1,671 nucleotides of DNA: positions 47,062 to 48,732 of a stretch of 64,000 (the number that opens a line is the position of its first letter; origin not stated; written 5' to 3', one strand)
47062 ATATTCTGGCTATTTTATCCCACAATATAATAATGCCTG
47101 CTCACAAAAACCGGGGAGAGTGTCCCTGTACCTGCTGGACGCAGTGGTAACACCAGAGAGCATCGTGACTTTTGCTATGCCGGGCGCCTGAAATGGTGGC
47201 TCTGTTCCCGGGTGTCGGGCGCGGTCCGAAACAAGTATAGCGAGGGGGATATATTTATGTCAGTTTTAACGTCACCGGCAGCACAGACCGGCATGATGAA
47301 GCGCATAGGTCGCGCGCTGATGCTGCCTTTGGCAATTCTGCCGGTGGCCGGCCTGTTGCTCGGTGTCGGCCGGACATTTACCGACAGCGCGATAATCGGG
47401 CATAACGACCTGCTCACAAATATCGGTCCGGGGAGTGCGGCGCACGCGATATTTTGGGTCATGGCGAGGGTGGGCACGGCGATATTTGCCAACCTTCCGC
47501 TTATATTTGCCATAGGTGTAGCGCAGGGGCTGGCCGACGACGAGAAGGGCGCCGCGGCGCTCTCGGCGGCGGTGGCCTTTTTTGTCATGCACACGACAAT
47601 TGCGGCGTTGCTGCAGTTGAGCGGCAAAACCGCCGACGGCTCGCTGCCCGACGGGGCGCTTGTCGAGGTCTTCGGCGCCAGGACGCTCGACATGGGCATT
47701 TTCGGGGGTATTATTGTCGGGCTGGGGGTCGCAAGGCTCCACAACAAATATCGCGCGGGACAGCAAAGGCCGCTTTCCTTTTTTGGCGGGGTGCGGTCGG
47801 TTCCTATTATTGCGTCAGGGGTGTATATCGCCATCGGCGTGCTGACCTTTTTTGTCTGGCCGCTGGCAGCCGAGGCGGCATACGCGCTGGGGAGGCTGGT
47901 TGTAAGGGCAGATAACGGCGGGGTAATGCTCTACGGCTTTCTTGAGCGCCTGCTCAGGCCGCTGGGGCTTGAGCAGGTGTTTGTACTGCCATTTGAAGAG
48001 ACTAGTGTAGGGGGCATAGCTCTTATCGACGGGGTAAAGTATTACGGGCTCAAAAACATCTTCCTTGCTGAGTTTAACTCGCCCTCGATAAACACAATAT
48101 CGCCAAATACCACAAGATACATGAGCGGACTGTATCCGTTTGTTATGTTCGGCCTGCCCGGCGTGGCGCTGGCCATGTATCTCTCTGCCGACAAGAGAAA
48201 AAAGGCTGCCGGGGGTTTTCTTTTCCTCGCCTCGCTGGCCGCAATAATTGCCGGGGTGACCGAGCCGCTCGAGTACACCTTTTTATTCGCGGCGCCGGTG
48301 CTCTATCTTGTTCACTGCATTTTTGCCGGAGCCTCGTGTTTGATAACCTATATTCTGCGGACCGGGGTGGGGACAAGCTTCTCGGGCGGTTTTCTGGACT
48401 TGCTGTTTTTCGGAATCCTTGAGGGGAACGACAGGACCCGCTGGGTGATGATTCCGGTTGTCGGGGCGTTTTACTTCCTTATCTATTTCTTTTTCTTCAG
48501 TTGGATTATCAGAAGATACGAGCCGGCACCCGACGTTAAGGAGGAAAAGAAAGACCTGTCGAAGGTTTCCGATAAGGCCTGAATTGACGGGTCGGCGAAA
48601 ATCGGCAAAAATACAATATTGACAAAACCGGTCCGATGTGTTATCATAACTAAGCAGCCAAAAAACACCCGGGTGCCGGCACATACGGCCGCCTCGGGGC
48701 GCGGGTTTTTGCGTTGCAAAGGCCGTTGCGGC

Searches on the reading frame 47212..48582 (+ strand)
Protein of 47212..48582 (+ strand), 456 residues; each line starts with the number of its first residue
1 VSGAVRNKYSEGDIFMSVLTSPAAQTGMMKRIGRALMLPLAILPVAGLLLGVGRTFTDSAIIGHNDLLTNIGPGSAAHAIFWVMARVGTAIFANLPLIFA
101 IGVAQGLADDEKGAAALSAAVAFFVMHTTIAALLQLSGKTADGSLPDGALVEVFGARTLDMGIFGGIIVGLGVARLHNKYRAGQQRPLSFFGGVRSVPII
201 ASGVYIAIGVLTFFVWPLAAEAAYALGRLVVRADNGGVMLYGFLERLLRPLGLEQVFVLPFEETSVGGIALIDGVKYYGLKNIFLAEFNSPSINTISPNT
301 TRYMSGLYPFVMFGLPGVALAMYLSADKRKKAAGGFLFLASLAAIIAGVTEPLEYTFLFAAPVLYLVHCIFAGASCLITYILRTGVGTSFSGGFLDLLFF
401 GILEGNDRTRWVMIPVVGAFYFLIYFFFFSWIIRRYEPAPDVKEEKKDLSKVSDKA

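Call 86: search_protein_families(library=pfam, proteins=[window:47212-48582:+], max_evalue=0.0001)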
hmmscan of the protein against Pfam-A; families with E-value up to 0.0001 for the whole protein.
window:47212-48582:+ (456 aa): 1 family
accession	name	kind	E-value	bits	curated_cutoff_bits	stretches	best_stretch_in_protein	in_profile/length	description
PF02378.23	PTS_EIIC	-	1.2e-57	195.9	30.7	1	34-373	2-319/319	Phosphotransferase system, EIIC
